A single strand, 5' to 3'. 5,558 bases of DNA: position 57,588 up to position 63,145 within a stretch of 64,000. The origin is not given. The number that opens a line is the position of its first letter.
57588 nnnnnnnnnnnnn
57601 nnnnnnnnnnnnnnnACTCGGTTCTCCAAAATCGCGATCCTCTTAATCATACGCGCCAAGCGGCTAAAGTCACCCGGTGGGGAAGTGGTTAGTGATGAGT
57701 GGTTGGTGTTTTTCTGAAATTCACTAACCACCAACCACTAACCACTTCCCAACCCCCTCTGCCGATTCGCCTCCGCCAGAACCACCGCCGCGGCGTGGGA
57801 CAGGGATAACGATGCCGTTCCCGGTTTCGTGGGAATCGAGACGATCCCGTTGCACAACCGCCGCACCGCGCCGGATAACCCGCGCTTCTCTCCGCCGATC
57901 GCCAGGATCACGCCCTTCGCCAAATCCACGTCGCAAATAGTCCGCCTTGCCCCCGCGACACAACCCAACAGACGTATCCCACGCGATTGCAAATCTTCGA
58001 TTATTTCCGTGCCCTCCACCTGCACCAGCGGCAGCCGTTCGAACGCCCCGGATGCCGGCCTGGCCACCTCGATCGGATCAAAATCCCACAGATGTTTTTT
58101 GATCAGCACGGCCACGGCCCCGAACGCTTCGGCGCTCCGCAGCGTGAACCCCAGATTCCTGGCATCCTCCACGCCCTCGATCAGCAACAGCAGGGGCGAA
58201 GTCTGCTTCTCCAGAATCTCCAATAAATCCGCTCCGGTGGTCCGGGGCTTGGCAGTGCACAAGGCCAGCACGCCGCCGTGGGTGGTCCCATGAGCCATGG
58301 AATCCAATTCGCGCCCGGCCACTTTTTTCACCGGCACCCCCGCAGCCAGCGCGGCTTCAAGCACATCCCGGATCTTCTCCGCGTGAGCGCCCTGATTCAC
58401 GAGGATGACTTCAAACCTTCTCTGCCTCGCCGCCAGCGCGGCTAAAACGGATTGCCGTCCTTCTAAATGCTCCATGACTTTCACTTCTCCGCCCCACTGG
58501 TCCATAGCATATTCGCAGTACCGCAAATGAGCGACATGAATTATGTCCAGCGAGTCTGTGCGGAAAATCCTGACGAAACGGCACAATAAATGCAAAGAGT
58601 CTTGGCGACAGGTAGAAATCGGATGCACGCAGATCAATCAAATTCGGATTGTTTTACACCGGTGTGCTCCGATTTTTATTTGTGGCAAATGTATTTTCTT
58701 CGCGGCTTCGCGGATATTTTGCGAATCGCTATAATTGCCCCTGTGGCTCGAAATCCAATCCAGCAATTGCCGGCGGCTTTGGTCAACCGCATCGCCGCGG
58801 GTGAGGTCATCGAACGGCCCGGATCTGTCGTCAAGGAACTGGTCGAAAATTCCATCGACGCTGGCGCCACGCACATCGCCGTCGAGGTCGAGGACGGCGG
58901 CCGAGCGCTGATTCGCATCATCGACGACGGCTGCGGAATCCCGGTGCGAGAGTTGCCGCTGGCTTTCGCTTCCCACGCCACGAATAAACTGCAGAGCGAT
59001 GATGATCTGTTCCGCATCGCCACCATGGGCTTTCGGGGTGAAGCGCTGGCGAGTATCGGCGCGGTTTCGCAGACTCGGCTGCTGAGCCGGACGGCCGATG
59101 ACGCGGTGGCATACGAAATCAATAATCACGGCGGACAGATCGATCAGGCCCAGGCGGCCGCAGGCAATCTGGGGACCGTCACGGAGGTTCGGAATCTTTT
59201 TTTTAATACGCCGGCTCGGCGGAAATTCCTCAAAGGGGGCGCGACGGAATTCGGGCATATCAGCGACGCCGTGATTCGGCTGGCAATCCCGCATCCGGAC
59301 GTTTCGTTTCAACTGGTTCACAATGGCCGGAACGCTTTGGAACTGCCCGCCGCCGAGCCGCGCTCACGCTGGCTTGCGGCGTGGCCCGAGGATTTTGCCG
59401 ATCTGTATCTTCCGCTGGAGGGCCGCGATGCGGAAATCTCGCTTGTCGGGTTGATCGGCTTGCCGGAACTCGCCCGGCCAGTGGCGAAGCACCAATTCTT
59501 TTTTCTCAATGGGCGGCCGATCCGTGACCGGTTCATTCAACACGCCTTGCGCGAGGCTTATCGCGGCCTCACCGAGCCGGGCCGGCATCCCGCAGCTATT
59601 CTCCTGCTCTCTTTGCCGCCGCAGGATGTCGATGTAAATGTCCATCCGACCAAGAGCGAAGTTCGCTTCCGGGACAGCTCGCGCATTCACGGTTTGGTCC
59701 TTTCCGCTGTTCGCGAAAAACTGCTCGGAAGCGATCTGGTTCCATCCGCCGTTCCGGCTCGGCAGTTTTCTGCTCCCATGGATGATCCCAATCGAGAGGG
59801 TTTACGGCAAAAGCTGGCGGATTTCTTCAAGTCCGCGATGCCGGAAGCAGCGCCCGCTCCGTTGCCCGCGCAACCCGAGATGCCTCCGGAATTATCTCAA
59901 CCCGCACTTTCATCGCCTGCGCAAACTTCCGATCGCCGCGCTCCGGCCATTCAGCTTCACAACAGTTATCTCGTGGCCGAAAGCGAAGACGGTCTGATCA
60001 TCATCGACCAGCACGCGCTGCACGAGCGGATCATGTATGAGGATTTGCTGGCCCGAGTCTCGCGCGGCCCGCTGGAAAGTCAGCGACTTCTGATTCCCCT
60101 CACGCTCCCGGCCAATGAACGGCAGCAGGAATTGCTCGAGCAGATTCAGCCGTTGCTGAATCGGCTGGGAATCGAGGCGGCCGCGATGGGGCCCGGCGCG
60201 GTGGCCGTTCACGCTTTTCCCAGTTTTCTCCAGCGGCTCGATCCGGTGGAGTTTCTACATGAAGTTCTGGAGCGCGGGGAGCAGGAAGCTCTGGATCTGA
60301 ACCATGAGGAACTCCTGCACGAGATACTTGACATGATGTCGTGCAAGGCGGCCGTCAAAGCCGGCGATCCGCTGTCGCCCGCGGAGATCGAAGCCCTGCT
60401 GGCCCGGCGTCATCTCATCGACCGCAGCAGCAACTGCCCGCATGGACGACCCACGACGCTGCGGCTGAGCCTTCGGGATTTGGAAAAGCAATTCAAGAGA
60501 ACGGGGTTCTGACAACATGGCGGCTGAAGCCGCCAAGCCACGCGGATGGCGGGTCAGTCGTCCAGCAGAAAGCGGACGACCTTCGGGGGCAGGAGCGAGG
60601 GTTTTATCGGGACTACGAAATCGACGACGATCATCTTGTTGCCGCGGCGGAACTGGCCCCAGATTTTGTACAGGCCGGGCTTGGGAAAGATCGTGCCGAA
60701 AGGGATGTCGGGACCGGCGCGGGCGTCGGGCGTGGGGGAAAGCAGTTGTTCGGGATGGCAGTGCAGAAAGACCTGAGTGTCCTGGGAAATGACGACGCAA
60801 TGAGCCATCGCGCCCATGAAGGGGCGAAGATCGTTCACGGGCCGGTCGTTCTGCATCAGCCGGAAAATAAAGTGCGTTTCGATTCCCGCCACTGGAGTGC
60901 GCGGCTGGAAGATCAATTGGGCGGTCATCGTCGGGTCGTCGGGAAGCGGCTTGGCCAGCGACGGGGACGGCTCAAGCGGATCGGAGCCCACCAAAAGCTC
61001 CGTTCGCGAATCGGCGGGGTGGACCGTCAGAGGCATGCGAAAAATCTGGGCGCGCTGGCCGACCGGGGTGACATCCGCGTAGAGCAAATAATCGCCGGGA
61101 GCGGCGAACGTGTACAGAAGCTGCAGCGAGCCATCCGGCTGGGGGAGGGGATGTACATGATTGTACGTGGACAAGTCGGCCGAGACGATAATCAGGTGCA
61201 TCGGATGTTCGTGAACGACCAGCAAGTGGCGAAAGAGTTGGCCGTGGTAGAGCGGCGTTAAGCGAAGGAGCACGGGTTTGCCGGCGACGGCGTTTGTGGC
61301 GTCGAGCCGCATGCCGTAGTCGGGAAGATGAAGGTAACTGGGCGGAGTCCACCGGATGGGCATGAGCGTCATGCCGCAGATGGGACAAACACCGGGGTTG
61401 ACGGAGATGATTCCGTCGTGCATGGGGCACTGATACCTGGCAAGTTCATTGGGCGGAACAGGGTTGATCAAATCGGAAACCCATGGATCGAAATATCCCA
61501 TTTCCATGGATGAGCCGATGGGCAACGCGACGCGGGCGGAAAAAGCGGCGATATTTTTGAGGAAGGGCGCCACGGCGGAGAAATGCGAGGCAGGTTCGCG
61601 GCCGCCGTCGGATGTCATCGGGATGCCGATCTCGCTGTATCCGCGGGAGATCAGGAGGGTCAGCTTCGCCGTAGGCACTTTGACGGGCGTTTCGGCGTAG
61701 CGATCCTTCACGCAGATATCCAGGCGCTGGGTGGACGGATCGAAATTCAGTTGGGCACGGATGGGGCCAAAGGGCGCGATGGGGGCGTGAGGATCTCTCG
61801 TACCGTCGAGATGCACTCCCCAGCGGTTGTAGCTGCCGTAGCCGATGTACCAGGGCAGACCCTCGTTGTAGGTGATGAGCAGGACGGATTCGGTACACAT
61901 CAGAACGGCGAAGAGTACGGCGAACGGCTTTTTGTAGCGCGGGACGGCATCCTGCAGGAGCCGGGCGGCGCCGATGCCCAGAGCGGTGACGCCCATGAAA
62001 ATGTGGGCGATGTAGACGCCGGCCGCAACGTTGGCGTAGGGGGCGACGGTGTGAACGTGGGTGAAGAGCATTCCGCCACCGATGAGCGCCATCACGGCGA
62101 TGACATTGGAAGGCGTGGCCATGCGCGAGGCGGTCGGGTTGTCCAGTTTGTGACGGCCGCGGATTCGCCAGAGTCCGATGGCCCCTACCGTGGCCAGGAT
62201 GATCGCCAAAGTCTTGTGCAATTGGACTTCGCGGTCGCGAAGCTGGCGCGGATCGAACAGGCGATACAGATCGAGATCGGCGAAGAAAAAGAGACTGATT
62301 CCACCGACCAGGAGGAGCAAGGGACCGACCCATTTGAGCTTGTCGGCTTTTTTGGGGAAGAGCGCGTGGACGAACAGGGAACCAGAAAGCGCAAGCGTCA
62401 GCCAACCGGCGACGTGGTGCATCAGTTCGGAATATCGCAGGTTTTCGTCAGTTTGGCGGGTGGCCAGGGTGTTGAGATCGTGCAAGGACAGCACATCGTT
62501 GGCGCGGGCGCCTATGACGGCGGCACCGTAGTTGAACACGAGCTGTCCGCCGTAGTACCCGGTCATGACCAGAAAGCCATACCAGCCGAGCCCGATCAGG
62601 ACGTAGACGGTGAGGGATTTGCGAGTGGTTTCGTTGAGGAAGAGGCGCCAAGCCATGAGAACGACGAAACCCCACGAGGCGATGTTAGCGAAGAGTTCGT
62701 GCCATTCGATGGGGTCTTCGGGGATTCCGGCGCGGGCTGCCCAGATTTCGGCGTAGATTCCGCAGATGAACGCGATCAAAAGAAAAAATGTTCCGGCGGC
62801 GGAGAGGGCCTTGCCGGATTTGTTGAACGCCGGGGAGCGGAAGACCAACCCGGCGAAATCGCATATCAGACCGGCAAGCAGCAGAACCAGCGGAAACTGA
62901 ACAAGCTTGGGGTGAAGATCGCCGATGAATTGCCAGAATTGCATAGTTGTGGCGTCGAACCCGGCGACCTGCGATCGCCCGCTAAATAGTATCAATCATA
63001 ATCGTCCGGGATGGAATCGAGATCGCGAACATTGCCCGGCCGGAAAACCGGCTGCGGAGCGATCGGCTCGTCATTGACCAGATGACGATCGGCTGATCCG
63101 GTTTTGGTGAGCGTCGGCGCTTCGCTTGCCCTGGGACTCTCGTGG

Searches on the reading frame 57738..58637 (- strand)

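Call 72: search_protein_families(library=pfam, proteins=[window:57738-58637:-], max_evalue=0.0001)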
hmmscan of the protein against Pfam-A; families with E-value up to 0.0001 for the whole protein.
window:57738-58637:- (299 aa): 2 families
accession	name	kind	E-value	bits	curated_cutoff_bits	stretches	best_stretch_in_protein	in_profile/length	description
PF00588.24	SpoU_methylase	-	1.6e-26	93.5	29.7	1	149-287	2-141/142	SpoU rRNA Methylase family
PF08032.17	SpoU_sub_bind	-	6e-17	62.2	22.8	1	58-130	2-73/76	RNA 2'-O ribose methyltransferase substrate binding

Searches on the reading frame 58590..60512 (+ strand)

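Call 79: search_protein_families(library=pfam, proteins=[window:58590-60512:+], max_evalue=0.0001)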
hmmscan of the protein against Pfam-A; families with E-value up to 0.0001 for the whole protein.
window:58590-60512:+ (640 aa): 4 families
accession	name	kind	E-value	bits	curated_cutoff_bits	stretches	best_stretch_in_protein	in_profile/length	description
PF08676.16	MutL_C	-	8.3e-38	129.7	25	1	455-595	3-142/142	MutL C terminal dimerisation domain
PF01119.25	DNA_mis_repair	-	6.5e-33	113.3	26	1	267-378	7-118/119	DNA mismatch repair protein, C-terminal domain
PF13589.12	HATPase_c_3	-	1.5e-10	41.6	25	1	79-180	5-106/137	Histidine kinase-, DNA gyrase B-, and HSP90-like ATPase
PF02518.31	HATPase_c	-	1.8e-09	38.4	26.4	1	76-131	5-63/111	Histidine kinase-, DNA gyrase B-, and HSP90-like ATPase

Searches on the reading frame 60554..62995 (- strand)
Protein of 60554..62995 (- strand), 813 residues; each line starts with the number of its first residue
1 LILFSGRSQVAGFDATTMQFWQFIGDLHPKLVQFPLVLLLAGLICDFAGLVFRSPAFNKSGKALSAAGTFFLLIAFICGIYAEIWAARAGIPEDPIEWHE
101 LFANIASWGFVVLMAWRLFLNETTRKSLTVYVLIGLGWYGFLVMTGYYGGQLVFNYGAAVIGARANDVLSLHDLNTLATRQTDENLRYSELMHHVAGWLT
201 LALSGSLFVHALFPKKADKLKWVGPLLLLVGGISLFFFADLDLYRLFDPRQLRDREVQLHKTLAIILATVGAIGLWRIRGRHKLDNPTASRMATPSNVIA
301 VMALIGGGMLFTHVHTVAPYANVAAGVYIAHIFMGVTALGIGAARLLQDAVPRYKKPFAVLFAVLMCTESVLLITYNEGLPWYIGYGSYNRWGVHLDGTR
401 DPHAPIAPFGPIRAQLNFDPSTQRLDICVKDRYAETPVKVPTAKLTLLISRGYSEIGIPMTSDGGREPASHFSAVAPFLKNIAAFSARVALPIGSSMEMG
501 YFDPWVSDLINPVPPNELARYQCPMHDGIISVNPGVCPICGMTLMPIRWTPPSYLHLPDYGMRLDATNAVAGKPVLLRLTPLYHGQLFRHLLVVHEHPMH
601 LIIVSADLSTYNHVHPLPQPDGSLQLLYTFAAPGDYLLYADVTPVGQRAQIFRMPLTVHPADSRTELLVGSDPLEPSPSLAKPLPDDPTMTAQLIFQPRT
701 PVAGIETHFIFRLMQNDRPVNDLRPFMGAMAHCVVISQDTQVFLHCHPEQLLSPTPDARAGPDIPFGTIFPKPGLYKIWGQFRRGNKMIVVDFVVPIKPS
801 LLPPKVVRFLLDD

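Call 79: search_protein_families(library=pfam, proteins=[window:60554-62995:-], max_evalue=0.0001)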
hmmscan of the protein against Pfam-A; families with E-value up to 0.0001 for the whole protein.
window:60554-62995:- (813 aa): 2 families
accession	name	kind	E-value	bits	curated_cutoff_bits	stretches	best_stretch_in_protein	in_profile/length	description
PF09990.14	DUF2231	-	1.9e-17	64.1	26.4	1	27-160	4-137/139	Predicted membrane protein (DUF2231)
PF19335.5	HMBD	-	2.2e-10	40.8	23.6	1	521-546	2-27/28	Heavy metal binding domain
